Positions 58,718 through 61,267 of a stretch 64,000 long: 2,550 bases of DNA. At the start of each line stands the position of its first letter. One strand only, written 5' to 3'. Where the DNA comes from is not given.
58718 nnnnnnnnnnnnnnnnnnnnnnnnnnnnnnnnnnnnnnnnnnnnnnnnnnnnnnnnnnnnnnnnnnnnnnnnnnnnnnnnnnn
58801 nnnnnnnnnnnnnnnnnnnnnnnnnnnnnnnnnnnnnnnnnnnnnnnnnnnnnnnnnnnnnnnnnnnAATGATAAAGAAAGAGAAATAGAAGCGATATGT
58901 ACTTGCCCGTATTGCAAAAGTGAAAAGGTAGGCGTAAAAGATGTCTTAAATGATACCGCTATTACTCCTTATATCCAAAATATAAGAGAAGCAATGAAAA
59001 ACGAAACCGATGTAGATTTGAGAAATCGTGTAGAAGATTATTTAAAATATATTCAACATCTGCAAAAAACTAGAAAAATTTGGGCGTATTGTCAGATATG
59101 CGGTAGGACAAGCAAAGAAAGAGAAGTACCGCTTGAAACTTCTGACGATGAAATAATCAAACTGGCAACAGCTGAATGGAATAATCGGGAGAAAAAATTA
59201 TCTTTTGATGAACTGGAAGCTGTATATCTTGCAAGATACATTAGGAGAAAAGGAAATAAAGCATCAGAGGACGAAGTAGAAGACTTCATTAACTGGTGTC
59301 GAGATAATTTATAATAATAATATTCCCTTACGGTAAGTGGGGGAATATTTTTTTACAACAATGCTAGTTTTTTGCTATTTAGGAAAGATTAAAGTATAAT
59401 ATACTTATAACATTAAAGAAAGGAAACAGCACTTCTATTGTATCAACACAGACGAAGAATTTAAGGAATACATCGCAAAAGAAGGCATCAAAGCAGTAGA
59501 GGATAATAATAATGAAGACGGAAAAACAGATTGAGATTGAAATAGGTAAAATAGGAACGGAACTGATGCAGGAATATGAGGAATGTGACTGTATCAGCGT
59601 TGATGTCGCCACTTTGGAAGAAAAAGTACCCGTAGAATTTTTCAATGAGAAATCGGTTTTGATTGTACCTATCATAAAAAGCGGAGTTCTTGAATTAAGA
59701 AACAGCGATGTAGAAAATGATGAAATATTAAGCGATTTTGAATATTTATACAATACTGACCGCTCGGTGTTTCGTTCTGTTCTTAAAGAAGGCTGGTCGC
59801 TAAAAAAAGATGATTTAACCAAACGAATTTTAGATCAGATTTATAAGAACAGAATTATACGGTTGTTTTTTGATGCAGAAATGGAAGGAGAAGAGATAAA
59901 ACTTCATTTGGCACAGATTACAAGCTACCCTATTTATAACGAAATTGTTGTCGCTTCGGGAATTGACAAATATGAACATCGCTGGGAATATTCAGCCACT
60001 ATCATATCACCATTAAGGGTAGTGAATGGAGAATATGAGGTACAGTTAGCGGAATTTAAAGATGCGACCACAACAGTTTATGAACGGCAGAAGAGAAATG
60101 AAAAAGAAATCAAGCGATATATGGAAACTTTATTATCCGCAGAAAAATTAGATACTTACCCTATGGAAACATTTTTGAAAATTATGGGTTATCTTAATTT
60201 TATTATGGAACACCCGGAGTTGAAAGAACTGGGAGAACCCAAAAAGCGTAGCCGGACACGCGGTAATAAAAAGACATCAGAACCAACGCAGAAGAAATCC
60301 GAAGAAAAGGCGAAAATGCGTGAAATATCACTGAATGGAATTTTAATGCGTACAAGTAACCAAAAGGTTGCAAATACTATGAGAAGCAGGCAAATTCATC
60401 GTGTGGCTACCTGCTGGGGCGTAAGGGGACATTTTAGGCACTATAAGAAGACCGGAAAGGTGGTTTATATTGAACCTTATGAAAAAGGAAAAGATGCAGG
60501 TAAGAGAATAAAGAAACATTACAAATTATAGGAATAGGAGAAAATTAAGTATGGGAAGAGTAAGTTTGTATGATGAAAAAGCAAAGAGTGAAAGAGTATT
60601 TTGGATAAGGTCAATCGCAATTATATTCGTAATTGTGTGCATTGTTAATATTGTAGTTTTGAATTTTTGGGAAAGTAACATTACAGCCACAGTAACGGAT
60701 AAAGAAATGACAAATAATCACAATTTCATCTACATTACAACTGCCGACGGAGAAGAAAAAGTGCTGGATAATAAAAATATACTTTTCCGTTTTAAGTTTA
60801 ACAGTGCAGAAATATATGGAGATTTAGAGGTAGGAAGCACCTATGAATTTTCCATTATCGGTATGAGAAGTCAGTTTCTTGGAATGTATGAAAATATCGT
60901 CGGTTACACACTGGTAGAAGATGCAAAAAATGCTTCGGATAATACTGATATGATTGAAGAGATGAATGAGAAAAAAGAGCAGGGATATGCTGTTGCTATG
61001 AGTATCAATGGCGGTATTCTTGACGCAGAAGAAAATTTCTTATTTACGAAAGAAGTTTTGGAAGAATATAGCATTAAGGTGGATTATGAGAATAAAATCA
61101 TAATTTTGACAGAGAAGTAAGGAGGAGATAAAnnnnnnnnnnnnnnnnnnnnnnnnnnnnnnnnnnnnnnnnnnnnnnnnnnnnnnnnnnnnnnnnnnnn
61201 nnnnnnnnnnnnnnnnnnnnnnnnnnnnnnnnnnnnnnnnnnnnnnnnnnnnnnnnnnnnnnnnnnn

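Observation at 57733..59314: Tandem membrane/zinc-ribbon paralogues, one of which carries a roughly 40-aa segment copied from the plasmid's own VirB4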

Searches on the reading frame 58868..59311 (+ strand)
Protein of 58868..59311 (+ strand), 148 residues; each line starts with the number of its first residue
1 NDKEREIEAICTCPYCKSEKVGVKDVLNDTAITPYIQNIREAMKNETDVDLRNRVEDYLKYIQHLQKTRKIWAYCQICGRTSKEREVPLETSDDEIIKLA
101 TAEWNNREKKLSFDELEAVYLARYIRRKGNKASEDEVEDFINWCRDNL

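Call 55: search_protein_representatives(protein=window:58868-59311:+)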
Query: 148 residues. Proteins with E-value up to 0.001 (for the whole library): 7; up to 1e-10: 2; up to 1e-30: 1. The best 7 are listed.
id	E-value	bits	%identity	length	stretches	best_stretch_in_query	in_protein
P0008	4.0e-32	127.5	63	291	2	66-147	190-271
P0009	1.0e-19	87.3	30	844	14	44-88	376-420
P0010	4.2e-06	43.1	49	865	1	16-68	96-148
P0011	1.8e-05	41.1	60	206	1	27-71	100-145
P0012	1.9e-05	41.0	44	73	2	69-106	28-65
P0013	3.1e-05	40.3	46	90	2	68-109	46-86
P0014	2.3e-04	37.5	43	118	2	64-111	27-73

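Call 58: search_protein_families(library=pfam, proteins=[P0008, P0012, P0013, P0014, P0011], max_evalue=1)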
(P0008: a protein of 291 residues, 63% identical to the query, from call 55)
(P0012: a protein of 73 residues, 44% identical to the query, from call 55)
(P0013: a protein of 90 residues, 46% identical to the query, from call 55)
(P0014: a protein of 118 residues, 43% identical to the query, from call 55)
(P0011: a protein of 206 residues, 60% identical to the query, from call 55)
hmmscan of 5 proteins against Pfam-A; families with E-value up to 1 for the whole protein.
P0008 (291 aa): 1 family
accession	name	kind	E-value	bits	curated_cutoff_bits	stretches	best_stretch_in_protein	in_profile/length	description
PF12158.14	DUF3592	-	0.00017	22.6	25.3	1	68-123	22-79/84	Domain of unknown function (DUF3592)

P0012 (73 aa): 2 families
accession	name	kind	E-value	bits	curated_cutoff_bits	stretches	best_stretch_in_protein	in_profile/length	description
PF14354.12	Lar_restr_allev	-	5.1e-06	27.1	28.6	1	8-64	4-55/58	Restriction alleviation protein Lar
PF25207.1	DUF7837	-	0.7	10.4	27.8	0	25-38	27-41/47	Domain of unknown function (DUF7837)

P0013 (90 aa): 3 families
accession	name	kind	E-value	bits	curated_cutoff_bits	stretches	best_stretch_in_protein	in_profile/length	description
PF14354.12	Lar_restr_allev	-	5.8e-08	33.3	28.6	1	14-84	2-57/58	Restriction alleviation protein Lar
PF13240.11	Zn_Ribbon_1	-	0.11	12.8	25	0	10-24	8-22/23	zinc-ribbon domain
PF08271.17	Zn_Ribbon_TF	-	0.45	10.6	29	1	18-30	3-14/43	TFIIB zinc-binding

P0014 (118 aa): 11 families
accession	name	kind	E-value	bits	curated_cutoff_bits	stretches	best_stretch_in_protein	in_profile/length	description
PF14354.12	Lar_restr_allev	-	5.8e-09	36.5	28.6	1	3-70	2-58/58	Restriction alleviation protein Lar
PF05871.18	ESCRT-II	-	0.019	15.6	27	1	57-115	44-104/138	ESCRT-II complex subunit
PF25207.1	DUF7837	-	0.07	13.6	27.8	1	6-42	7-41/47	Domain of unknown function (DUF7837)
PF14260.11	zf-C4pol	-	0.096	13.4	28.9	1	7-53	13-59/70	C4-type zinc-finger of DNA polymerase delta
PF22811.2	Zn_ribbon_NrdR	-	0.1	13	27.2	1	6-42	2-35/42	Transcriptional repressor NrdR-like, N-terminal domain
PF08271.17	Zn_Ribbon_TF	-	0.15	12.1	29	0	6-15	2-11/43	TFIIB zinc-binding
PF13248.11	Zn_ribbon_3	-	0.17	11.9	27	0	4-16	2-15/26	zinc-ribbon domain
PF25195.1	DPC2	-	0.18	12.7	70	1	48-99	10-62/105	Diatom pyrenoid component 2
PF14952.11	zf-tcix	-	0.41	10.7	31.2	0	38-49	13-24/42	Putative treble-clef, zinc-finger, Zn-binding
PF24463.1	DUF7577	-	0.46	10.6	28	1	36-43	17-24/27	Domain of unknown function (DUF7577)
PF14690.11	Zn_ribbon_ISL3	-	0.82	10.6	25.5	0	94-110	12-28/47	zinc-finger of transposase IS204/IS1001/IS1096/IS1165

P0011 (206 aa): 2 families
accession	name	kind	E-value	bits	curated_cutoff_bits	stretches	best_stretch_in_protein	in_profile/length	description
PF12039.13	DUF3525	-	0.032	13.4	25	1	25-93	274-345/453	Protein of unknown function (DUF3525)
PF23353.1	BBS2_hp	-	0.12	12.9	27.7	1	103-144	25-66/98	BBS2 hairpin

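Call 88: find_encoding_contigs(protein=P0011, flank=10000, max_places=4)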
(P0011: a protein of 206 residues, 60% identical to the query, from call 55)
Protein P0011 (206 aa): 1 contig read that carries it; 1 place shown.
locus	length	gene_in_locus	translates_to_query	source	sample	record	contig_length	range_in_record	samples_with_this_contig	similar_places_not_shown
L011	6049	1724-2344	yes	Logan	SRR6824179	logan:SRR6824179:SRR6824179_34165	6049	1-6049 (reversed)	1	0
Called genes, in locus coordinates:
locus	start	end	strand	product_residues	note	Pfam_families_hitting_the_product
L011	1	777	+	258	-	?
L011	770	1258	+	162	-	-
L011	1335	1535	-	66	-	-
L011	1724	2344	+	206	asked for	-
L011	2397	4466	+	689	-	PF02534:T4SS-DNA_transf, PF10412:TrwB_AAD_bind, PF12696:TraG-D_C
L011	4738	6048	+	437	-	?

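Call 89: find_encoding_contigs(protein=P0008, flank=10000, max_places=4)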
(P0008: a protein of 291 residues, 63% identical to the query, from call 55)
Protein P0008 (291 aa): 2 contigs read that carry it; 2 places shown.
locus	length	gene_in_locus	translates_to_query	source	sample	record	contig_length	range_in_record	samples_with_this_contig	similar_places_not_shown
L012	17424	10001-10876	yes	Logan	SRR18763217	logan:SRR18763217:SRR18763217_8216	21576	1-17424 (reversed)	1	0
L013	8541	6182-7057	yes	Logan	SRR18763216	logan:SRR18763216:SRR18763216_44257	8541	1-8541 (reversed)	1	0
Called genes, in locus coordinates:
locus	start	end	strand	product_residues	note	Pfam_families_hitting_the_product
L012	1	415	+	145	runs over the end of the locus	PF02639:DUF188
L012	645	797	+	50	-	-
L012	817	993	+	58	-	-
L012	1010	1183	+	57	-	-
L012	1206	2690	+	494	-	-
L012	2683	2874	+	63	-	-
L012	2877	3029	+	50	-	-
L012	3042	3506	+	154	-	-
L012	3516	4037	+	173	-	-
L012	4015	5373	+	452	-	-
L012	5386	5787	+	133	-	-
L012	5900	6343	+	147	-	-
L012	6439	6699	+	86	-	-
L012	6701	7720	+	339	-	-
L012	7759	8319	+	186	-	-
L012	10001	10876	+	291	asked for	-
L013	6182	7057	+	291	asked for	-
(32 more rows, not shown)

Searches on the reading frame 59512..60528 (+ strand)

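Call 5: search_protein_families(library=pfam, proteins=[window:59512-60528:+], max_evalue=0.1)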
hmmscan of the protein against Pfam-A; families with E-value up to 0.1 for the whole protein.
window:59512-60528:+ (339 aa): 1 family
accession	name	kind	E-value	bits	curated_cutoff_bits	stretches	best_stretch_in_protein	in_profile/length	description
PF17477.7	Rota_VP4_MID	-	0.085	12.7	25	0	51-111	153-212/238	Rotavirus VP4 membrane interaction domain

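Call 42: search_protein_families(library=phrogs, proteins=[window:59512-60528:+], max_evalue=0.01)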
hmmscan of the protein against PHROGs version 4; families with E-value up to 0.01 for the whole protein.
window:59512-60528:+ (339 aa): 2 families
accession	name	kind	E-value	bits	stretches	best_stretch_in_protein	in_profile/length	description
phrog_10678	-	unknown function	2.1e-11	45.3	1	183-339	67-214/214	-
phrog_15934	-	unknown function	2.3e-05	25.1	1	210-328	177-290/305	-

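Call 43: search_protein_families(library=padloc, proteins=[window:59512-60528:+], max_evalue=0.01)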
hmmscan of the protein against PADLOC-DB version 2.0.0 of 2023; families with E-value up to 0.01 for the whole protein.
window:59512-60528:+ (339 aa): 0 families

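Call 44: search_protein_families(library=ncbifam, proteins=[window:59512-60528:+], max_evalue=0.01)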
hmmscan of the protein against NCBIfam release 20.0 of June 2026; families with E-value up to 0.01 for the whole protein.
window:59512-60528:+ (339 aa): 0 families

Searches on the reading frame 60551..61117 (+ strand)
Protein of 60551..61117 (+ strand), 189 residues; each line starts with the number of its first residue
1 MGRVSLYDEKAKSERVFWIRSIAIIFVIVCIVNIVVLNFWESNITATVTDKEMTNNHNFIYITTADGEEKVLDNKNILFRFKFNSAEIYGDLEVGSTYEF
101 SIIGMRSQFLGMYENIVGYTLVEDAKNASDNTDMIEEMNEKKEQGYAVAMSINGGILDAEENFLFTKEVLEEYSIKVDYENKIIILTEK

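Call 5: search_protein_families(library=pfam, proteins=[window:60551-61117:+], max_evalue=0.1)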
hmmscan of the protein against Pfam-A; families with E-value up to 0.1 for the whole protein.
window:60551-61117:+ (189 aa): 1 family
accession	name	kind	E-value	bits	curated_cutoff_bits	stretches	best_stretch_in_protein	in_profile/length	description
PF07509.16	DUF1523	-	0.013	15.4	23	1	39-126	48-146/176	Protein of unknown function (DUF1523)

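Call 42: search_protein_families(library=phrogs, proteins=[window:60551-61117:+], max_evalue=0.01)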
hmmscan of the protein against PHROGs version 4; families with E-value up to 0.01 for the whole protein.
window:60551-61117:+ (189 aa): 2 families
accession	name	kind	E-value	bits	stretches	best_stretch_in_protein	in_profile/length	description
phrog_301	-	other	1.4e-18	68.2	1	21-117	22-122/130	secreted protein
phrog_6641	-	other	4.8e-07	30.6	1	25-117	25-122/127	secreted protein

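Call 43: search_protein_families(library=padloc, proteins=[window:60551-61117:+], max_evalue=0.01)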
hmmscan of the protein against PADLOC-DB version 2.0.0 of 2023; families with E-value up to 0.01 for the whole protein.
window:60551-61117:+ (189 aa): 0 families

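Call 44: search_protein_families(library=ncbifam, proteins=[window:60551-61117:+], max_evalue=0.01)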
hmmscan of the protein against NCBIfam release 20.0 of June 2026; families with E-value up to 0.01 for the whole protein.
window:60551-61117:+ (189 aa): 0 families
